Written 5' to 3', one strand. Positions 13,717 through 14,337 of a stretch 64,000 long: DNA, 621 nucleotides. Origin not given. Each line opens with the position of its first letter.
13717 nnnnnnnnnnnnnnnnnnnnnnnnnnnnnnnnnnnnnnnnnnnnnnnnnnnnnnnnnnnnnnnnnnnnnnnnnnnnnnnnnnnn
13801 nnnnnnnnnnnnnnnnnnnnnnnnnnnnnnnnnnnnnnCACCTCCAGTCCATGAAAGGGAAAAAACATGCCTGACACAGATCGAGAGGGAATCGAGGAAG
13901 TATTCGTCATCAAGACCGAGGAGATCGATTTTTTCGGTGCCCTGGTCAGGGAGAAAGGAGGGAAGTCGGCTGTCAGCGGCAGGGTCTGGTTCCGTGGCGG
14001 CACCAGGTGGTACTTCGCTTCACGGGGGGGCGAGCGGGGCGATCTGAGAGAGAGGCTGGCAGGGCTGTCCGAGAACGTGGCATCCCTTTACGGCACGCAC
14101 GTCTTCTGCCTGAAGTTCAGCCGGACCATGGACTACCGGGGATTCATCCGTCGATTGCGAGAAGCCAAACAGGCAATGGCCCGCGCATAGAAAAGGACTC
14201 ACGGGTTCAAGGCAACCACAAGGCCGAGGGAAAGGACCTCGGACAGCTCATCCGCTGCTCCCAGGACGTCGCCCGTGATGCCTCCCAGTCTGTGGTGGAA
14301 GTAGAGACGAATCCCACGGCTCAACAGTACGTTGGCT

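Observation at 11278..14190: Cobalamin riboswitch with promoter and intrinsic attenuator controlling a BtuB-like TonB receptor plus an uncharacterised 107-aa co-transcribed ORF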

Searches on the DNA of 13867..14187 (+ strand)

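Call 13: search_rna_families(sources=[L001, L002, L003, L004, L005], threshold=gathering)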
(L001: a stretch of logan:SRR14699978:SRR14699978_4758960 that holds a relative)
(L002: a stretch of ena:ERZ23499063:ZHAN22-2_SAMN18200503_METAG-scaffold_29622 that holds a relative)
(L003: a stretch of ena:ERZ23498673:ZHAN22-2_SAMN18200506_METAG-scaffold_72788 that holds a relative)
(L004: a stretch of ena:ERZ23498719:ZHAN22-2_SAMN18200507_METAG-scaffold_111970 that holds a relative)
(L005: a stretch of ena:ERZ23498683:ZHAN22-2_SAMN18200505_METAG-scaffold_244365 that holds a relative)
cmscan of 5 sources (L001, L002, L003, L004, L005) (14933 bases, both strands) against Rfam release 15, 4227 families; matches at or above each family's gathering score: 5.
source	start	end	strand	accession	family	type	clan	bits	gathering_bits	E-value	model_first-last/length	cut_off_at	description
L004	152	380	+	RF00174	Cobalamin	Cis-reg; riboswitch;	CL00101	76.3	31.5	1.2e-17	1-189/189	no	Cobalamin riboswitch aptamer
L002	953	1180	+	RF00174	Cobalamin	Cis-reg; riboswitch;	CL00101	74.7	31.5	3.3e-17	1-189/189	no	Cobalamin riboswitch aptamer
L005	71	299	+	RF00174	Cobalamin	Cis-reg; riboswitch;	CL00101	68.9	31.5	1.5e-15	1-189/189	no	Cobalamin riboswitch aptamer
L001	1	127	+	RF00174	Cobalamin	Cis-reg; riboswitch;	CL00101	63.5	31.5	5.5e-14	70-189/189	5'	Cobalamin riboswitch aptamer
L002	564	638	-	RF00005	tRNA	Gene; tRNA;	CL00001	60.9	29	2.4e-11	1-71/71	no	tRNA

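Call 17: search_rna_families(sources=[L006, L007, L008], threshold=gathering)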
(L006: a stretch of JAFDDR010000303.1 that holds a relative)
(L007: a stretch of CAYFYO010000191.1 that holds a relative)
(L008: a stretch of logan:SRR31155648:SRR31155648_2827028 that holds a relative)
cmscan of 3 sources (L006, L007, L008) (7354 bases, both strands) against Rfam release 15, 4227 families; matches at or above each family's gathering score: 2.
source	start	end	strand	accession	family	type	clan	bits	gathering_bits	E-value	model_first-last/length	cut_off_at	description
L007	228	402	+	RF00174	Cobalamin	Cis-reg; riboswitch;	CL00101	98.7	31.5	2.2e-24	1-189/189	no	Cobalamin riboswitch aptamer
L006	849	1080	+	RF00174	Cobalamin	Cis-reg; riboswitch;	CL00101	64.7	31.5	1.2e-14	1-189/189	no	Cobalamin riboswitch aptamer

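Call 49: search_rna_families(sources=[L009, L010, L011, L012], threshold=gathering)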
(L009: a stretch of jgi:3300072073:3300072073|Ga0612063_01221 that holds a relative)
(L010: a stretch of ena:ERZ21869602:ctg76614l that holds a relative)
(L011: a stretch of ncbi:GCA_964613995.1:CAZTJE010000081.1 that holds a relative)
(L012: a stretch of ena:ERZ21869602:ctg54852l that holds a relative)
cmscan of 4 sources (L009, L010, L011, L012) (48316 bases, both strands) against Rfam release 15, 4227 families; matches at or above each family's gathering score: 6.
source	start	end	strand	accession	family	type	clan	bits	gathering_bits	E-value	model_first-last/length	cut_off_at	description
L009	7368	7554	+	RF00174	Cobalamin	Cis-reg; riboswitch;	CL00101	114.5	31.5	4.5e-28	1-189/189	no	Cobalamin riboswitch aptamer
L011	1199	1417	+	RF00174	Cobalamin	Cis-reg; riboswitch;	CL00101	108.6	31.5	2.1e-26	1-189/189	no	Cobalamin riboswitch aptamer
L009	14964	15153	+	RF00174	Cobalamin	Cis-reg; riboswitch;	CL00101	100.8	31.5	3.7e-24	1-189/189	no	Cobalamin riboswitch aptamer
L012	4199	4418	+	RF00174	Cobalamin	Cis-reg; riboswitch;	CL00101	84.1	31.5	2.2e-19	1-189/189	no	Cobalamin riboswitch aptamer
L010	4659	4878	+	RF00174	Cobalamin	Cis-reg; riboswitch;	CL00101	78.2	31.5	1.1e-17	1-189/189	no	Cobalamin riboswitch aptamer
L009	2225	2318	+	RF01852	tRNA-Sec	Gene; tRNA;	CL00001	74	47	2e-13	1-91/91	no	Selenocysteine transfer RNA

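Call 53: search_rna_families(sources=[L013, L014, L015, L016], threshold=gathering)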
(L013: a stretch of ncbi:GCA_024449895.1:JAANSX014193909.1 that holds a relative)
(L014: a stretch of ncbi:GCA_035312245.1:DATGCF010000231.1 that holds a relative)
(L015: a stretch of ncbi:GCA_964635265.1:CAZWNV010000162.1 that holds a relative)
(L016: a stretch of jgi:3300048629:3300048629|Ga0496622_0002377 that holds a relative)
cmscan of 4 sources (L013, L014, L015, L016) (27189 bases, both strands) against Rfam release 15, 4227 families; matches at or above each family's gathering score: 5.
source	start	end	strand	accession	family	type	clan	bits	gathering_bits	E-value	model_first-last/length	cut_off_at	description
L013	1803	1991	+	RF00174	Cobalamin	Cis-reg; riboswitch;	CL00101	109.2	31.5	8e-27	1-189/189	no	Cobalamin riboswitch aptamer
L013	5473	5658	-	RF00174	Cobalamin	Cis-reg; riboswitch;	CL00101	99.4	31.5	5.2e-24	1-189/189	no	Cobalamin riboswitch aptamer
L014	116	315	+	RF00174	Cobalamin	Cis-reg; riboswitch;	CL00101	89.4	31.5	3.7e-21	1-189/189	no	Cobalamin riboswitch aptamer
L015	592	791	+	RF00174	Cobalamin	Cis-reg; riboswitch;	CL00101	89.1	31.5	4.7e-21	1-189/189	no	Cobalamin riboswitch aptamer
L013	5847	6053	+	RF00174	Cobalamin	Cis-reg; riboswitch;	CL00101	69.8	31.5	1.6e-15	1-189/189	no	Cobalamin riboswitch aptamer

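Call 69: search_rna_families(sources=[L017, L018, L019, L020, L021], threshold=gathering)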
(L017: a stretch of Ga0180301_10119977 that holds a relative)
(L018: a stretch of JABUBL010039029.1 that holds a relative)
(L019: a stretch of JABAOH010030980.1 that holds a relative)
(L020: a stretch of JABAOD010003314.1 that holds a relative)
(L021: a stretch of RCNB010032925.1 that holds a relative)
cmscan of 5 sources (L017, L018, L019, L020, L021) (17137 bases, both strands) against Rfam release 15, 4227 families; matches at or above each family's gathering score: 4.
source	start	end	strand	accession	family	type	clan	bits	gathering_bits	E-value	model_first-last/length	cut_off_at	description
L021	122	322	-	RF00174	Cobalamin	Cis-reg; riboswitch;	CL00101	107.7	31.5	1.4e-26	1-189/189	no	Cobalamin riboswitch aptamer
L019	3432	3606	+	RF00174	Cobalamin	Cis-reg; riboswitch;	CL00101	101.6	31.5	8e-25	1-189/189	no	Cobalamin riboswitch aptamer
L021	421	634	+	RF00174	Cobalamin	Cis-reg; riboswitch;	CL00101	88.9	31.5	3.4e-21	1-189/189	no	Cobalamin riboswitch aptamer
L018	152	379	+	RF00174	Cobalamin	Cis-reg; riboswitch;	CL00101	73.3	31.5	9.4e-17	1-189/189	no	Cobalamin riboswitch aptamer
